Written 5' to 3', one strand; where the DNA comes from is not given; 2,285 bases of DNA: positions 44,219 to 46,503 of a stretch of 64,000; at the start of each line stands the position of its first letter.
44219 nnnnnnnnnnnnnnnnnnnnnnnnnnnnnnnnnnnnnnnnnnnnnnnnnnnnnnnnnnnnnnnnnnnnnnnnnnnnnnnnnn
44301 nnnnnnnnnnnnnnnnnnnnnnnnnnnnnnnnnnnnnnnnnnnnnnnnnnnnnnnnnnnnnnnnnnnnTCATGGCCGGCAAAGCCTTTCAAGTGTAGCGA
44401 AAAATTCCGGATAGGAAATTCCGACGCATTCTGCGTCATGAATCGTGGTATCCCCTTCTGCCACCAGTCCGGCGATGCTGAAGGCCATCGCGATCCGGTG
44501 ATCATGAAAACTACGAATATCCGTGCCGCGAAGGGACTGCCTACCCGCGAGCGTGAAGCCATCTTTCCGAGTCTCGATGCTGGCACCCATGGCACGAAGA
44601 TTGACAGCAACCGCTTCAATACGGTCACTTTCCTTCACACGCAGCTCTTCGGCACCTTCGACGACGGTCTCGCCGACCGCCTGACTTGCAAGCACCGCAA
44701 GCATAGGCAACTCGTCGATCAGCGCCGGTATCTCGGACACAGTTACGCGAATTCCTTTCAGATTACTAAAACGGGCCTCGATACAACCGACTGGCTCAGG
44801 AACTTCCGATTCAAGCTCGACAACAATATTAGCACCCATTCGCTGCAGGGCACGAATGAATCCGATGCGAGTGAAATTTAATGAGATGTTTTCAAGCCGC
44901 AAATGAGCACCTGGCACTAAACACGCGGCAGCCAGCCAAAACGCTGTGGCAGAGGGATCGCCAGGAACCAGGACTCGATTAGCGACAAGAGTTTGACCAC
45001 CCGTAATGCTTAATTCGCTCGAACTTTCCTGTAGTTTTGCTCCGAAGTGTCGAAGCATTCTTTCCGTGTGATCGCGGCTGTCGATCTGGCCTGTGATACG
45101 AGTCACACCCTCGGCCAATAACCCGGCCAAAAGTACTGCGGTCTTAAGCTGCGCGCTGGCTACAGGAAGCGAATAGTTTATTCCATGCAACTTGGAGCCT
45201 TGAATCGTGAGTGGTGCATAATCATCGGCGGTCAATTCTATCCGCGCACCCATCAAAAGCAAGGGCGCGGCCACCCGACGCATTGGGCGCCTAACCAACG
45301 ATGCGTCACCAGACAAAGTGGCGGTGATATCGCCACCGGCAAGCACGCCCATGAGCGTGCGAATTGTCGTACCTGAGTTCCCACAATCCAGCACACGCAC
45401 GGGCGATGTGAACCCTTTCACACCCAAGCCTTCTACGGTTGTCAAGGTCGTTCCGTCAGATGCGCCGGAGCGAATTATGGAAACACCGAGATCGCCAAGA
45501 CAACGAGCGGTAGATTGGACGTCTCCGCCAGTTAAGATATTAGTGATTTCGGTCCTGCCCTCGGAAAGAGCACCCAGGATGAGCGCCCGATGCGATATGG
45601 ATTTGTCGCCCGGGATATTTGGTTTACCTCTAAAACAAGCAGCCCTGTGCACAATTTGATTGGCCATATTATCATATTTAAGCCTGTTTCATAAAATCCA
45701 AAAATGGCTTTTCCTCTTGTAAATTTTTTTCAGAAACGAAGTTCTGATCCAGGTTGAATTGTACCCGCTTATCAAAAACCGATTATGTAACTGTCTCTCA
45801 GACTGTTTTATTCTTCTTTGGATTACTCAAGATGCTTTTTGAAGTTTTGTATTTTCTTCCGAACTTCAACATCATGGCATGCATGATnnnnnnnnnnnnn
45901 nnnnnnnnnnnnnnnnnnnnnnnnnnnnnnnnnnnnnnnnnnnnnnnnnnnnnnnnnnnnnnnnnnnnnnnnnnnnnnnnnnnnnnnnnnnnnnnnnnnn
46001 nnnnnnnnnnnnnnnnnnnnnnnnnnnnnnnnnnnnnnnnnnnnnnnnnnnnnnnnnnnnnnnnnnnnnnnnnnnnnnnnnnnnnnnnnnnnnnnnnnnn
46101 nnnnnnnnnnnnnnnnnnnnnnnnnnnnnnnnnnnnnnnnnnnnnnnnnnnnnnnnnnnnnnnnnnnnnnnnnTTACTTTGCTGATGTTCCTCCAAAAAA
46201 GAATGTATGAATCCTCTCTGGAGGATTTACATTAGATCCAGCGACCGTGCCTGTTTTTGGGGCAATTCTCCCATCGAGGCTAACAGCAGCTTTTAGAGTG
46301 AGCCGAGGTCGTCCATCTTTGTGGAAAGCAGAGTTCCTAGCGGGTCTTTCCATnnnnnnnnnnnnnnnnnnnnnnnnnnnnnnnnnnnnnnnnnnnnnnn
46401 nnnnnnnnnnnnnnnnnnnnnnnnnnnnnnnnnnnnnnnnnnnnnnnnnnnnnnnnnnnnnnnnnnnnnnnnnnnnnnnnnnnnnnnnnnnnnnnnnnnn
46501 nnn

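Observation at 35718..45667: Complete Phe/Tyr branch in one translationally coupled operon, including an AroE-AroK fusion; no trp genes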

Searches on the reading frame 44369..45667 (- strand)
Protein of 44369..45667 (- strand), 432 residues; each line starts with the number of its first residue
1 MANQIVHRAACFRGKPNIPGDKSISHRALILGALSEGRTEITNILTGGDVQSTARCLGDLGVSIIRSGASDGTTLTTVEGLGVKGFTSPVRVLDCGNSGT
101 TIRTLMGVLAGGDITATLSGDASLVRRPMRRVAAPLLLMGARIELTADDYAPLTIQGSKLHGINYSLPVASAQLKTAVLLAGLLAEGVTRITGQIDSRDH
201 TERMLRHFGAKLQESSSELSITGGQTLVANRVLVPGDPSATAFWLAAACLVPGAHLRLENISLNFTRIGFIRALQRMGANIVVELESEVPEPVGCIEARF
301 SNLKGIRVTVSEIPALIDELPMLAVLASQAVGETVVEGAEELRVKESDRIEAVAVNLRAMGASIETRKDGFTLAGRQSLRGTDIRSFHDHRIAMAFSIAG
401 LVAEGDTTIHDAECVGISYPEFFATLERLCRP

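Call 3: search_protein_families(library=pfam, proteins=[window:44369-45667:-])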
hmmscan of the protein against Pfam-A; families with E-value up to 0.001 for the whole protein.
window:44369-45667:- (432 aa): 1 family
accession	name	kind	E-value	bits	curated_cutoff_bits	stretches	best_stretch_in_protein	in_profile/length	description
PF00275.25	EPSP_synthase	-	3.9e-114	382.1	22.8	1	13-426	8-417/417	EPSP synthase (3-phosphoshikimate 1-carboxyvinyltransferase)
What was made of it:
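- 44369..45667 (-): aroA, EPSP synthase (shikimate step 6), 432 aa. It is the first gene of the operon and has an AT-rich leader with no Shine-Dalgarno motif. PF00275 scores 382 bits (call 3).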

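Call 4: search_protein_families(library=ncbifam, proteins=[window:44369-45667:-])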
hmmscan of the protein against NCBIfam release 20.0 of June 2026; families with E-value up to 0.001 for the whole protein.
window:44369-45667:- (432 aa): 6 families
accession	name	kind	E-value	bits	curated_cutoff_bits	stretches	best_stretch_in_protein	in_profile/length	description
NF011381.1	PRK14806.1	equivalog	4.5e-128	428.5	902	1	6-424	306-721/733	bifunctional prephenate dehydrogenase/3-phosphoshikimate 1-carboxyvinyltransferase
TIGR01356.1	aroA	equivalog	1.4e-119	399.6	287.25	1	17-429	4-412/415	3-phosphoshikimate 1-carboxyvinyltransferase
NF008816.0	PRK11860.1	equivalog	3.7e-54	184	943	1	13-431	16-437/662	bifunctional 3-phosphoshikimate 1-carboxyvinyltransferase/cytidylate kinase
NF006873.0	PRK09369.1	subfamily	2.6e-27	95.5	297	1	5-429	5-410/419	UDP-N-acetylglucosamine 1-carboxyvinyltransferase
TIGR01072.1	murA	equivalog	6.9e-25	87.7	392.7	1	6-428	6-409/416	UDP-N-acetylglucosamine 1-carboxyvinyltransferase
NF009470.0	PRK12830.1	equivalog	7.7e-17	61.1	552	1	10-429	10-408/417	UDP-N-acetylglucosamine 1-carboxyvinyltransferase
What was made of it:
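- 44369..45667 (-): TIGR01356 scores 399.6, above its cut-off of 287 (call 4).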

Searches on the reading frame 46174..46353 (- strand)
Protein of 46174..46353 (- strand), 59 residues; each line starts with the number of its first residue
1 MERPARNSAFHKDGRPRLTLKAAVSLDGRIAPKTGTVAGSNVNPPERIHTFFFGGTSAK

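Call 44: search_protein_families(library=pfam, proteins=[window:46174-46353:-], max_evalue=1)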
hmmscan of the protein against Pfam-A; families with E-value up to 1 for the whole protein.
window:46174-46353:- (59 aa): 1 family
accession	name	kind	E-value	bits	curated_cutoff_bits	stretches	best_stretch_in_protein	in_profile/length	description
PF01872.23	RibD_C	-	0.031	14.5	24.1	1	16-36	1-21/197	RibD C-terminal domain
